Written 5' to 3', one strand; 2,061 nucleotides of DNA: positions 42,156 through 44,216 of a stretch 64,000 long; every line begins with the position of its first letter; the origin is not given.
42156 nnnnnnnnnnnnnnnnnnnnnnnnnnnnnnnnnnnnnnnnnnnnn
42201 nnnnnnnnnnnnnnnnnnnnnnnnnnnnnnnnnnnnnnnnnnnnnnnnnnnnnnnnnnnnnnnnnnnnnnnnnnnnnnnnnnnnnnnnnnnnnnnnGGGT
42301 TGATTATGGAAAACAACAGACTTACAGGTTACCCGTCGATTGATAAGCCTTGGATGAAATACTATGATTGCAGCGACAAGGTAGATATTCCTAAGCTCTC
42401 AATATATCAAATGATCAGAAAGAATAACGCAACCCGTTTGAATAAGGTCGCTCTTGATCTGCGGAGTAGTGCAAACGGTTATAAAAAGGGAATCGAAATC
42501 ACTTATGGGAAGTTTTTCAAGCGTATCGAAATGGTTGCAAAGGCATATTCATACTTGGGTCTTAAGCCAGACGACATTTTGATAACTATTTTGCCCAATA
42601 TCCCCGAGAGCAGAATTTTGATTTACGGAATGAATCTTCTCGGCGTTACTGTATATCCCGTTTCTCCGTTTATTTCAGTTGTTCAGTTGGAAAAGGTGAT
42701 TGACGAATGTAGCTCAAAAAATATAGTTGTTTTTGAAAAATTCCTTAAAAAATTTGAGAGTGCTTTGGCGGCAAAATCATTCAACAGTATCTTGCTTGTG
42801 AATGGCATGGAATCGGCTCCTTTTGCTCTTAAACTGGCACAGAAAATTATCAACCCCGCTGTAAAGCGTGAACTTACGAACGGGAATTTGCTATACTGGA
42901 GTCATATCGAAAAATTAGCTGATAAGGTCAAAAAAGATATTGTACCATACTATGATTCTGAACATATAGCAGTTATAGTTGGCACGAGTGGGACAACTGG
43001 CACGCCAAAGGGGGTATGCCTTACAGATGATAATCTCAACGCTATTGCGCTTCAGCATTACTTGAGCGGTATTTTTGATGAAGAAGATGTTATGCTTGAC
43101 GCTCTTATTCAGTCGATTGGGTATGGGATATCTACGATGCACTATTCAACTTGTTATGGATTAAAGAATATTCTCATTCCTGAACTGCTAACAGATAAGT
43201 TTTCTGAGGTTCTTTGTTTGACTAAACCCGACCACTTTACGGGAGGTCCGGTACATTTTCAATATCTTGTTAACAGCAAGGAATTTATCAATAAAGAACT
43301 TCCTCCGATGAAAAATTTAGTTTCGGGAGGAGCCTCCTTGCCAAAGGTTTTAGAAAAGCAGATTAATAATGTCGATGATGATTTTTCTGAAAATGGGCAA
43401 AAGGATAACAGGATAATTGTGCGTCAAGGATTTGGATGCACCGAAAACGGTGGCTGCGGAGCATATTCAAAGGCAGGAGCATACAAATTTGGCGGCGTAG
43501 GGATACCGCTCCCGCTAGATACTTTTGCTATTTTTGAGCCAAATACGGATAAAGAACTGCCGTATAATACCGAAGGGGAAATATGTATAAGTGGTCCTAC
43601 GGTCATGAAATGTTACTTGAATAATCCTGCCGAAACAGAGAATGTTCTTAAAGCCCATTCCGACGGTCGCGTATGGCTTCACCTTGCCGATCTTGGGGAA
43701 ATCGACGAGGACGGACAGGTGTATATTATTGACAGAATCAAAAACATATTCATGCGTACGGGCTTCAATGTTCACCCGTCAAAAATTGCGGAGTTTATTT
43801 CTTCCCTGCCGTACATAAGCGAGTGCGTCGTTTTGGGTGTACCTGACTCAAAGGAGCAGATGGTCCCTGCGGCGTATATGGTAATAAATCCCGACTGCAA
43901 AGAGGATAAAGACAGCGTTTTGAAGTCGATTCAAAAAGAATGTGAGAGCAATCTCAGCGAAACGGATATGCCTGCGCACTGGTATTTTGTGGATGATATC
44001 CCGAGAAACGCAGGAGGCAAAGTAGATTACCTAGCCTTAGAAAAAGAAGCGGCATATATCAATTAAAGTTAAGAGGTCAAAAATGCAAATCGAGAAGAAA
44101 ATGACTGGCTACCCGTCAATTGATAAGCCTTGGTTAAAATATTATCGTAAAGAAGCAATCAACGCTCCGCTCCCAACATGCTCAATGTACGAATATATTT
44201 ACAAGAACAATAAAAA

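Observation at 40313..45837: Tightly packed operon: hyper-acidic HExxH protein + overlapping small ORF + two tandem adenylate-forming enzymes, with no carrier protein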

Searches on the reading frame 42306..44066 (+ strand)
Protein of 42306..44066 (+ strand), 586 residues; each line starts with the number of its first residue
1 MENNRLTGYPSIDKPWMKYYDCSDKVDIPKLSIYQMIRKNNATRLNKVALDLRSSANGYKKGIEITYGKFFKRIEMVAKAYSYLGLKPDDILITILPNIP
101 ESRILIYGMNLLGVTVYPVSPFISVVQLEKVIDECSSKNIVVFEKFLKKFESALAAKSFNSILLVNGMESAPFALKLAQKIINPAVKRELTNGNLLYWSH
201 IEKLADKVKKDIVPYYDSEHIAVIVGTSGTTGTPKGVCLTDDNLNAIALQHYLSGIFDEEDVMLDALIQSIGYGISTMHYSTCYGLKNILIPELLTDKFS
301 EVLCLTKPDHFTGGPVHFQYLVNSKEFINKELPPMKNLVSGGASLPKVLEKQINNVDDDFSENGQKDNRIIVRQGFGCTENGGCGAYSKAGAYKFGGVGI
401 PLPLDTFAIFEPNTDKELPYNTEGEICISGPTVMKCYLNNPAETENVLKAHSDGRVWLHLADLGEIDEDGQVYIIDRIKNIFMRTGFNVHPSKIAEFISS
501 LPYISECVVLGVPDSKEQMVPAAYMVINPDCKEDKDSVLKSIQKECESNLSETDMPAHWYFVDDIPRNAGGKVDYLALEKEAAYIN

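Call 3: search_protein_families(library=pfam, proteins=[window:42306-44066:+], max_evalue=0.01)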
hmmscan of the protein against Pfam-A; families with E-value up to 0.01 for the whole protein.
window:42306-44066:+ (586 aa): 2 families
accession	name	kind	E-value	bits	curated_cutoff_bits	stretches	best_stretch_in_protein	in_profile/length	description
PF00501.34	AMP-binding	-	1.5e-47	162.7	29.9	1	41-438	5-384/384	AMP-binding enzyme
PF13193.12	AMP-binding_C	-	3.8e-10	41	24.5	1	494-572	2-76/76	AMP-binding enzyme C-terminal domain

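Call 4: search_protein_families(library=ncbifam, proteins=[window:42306-44066:+], max_evalue=0.01)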
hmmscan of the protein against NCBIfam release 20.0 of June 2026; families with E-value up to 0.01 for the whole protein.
window:42306-44066:+ (586 aa): 105 families (the best 25 are shown)
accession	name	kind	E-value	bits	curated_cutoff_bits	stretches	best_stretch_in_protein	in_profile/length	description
NF004837.0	PRK06187.1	subfamily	3.9e-70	236.6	476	1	32-580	9-520/531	long-chain-fatty-acid--CoA ligase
NF004114.0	PRK05605.1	equivalog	2.2e-66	224.4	766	1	12-574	13-561/575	long-chain-fatty-acid--CoA ligase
NF006181.0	PRK08314.1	subfamily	4.2e-52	177.2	705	1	23-582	16-554/563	long-chain-fatty-acid--CoA ligase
NF005714.0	PRK07529.1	subfamily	4.9e-52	177.1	632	2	335-582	340-576/640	acyl-CoA synthetase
NF005220.0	PRK06710.1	equivalog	3.4e-51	174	1116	1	12-575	3-546/563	long-chain-fatty-acid--CoA ligase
NF005463.0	PRK07059.1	subfamily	5.1e-46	157.2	869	1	13-573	2-547/557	long-chain-fatty-acid--CoA ligase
NF004229.0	PRK05677.1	subfamily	1.5e-45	155.7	879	1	62-574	47-547/563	long-chain-fatty-acid--CoA ligase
NF005702.0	PRK07514.1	subfamily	2.2e-45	155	558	1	215-579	153-497/506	malonyl-CoA synthase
NF002966.0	PRK03640.1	equivalog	1.9e-44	152.1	556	1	189-580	112-478/483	o-succinylbenzoate--CoA ligase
NF005801.1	PRK07656.1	equivalog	4.8e-44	150.8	657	1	63-573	25-494/500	FadD3 family acyl-CoA ligase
NF005307.0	PRK06839.1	equivalog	2.4e-43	148.5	748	1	64-578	27-489/496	o-succinylbenzoate--CoA ligase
NF004822.0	PRK06178.1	equivalog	1.3e-42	146.2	782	2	398-582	393-567/571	acyl-CoA synthetase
NF006442.0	PRK08751.1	equivalog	2.3e-42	145.1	1023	1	12-573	3-549/560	long-chain fatty acid--CoA ligase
NF006523.0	PRK08974.1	equivalog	2e-40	138.4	884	1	62-581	46-552/561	long-chain-fatty-acid--CoA ligase FadD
TIGR01923.1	menE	equivalog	9e-39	133.5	330.15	1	66-574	1-438/442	o-succinylbenzoate--CoA ligase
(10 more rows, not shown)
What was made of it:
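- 42306..44066 (+): ANL3. A FadD-like acyl-CoA/AMP ligase cassette of separate origin. Pfam and NCBIfam: calls 3, 4.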

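Call 13: search_protein_families(library=padloc, proteins=[window:42306-44066:+], max_evalue=0.01)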
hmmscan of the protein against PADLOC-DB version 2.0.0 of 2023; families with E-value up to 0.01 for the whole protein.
window:42306-44066:+ (586 aa): 0 families

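Call 48: list_cluster_members(proteins=[P0001, P0121, P0174, window:42306-44066:+, window:50721-53378:+, window:47767-48885:+])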
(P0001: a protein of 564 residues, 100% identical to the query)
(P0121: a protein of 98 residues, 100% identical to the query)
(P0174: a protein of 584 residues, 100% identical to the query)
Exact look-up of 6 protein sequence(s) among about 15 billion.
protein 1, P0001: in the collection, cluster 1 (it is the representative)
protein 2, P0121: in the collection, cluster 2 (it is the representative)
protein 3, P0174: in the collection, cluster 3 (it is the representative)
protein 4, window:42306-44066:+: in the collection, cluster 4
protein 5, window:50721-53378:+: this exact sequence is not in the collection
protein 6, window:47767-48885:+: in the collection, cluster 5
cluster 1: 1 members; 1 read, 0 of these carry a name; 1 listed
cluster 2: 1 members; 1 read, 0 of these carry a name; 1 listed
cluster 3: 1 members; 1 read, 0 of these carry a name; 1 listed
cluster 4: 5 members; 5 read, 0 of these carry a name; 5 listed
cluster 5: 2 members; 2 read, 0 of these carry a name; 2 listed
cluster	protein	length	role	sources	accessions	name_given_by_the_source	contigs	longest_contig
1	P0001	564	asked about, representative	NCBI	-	-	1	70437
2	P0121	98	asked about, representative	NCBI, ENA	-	-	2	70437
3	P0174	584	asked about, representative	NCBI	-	-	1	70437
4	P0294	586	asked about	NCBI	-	-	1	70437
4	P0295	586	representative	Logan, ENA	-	-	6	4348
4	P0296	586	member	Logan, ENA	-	-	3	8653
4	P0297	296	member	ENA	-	-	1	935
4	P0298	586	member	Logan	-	-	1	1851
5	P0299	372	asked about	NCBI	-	-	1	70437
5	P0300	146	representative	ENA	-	-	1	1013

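Call 52: search_dna_similar(query=window:42306-44066:+, collection=plasmids, mode=protein, max_evalue=1e-30, max_rows=25)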
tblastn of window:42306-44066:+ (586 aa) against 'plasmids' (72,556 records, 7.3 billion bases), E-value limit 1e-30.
Records with a match: 90; places in all: 91; records where one place covers at least 80% of the query: 81.
Best place of each record, by identity: <60% 90.
By first word of the organism name: Azospirillum 13; Pseudoalteromonas 8; Sinorhizobium 6; Deinococcus 6; Rhodococcus 6; Moraxella 5; Rhizobium 5; Acinetobacter 4; Thermus 4; Bradyrhizobium 4; and 23 more.
By predicted mobility (MOB-suite, as given by PLSDB): non-mobilizable 59; conjugative 17; mobilizable 14.
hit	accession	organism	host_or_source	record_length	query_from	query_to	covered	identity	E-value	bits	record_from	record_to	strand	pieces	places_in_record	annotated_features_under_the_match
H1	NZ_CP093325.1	Bacillus sp. N5-665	whole organism,peat soil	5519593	12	573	96%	27.2%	1e-47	187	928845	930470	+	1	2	none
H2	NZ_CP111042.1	Haladaptatus caseinilyticus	cell culture,sediment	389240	3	580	99%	26.0%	8e-38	157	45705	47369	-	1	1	long-chain fatty acid--CoA ligase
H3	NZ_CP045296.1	Paenibacillus cellulositrophicus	cell culture,Thai soil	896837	14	573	96%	26.8%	6e-50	193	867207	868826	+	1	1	long-chain fatty acid--CoA ligase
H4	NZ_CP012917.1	Azospirillum brasilense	Digitaria eriantha,microbe,root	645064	62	583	89%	27.7%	4e-44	176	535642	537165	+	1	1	long-chain fatty acid--CoA ligase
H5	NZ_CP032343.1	Azospirillum brasilense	soil sample,Agricultural field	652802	62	583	89%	27.7%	4e-44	176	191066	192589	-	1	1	long-chain fatty acid--CoA ligase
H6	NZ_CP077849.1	Acinetobacter baumannii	Homo sapiens,Rectal swab_P28_BU14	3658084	71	582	87%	28.3%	1e-38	160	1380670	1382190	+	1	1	none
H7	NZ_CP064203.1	Acinetobacter baumannii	Homo sapiens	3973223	71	582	87%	28.3%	1e-38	160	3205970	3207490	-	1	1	none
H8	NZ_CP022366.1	Azospirillum sp. TSH58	single cell,paddy soils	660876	62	581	89%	27.8%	5e-44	176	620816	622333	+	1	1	long-chain fatty acid--CoA ligase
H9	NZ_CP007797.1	Azospirillum argentinense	Triticum aestivum L.,Root,wheat ...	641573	62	583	89%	27.5%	6e-44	176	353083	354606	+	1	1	long-chain fatty acid--CoA ligase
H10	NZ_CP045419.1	Pseudoalteromonas sp. THAF3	pure culture,Surface of a polyethylene ...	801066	11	581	97%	25.1%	4e-32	140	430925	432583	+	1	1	fadD: long-chain-fatty-acid--CoA ligase FadD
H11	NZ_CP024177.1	Moraxella osloensis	Homo sapiens,single cell,skin swab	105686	11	581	97%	25.0%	5e-32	139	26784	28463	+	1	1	AMP-binding protein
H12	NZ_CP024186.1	Moraxella osloensis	single cell,skin swab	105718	11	581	97%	25.0%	5e-32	139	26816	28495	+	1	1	AMP-binding protein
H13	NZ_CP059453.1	Azospirillum brasilense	Prokaryotes,soil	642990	62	581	89%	27.3%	3e-43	173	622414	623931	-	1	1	long-chain fatty acid--CoA ligase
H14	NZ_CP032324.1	Azospirillum argentinense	soil sample,Agricultural field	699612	62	583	89%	27.1%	2e-43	174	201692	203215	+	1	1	long-chain fatty acid--CoA ligase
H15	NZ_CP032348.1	Azospirillum brasilense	soil sample,Agricultural field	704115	62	583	89%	27.1%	4e-43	173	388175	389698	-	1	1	long-chain fatty acid--CoA ligase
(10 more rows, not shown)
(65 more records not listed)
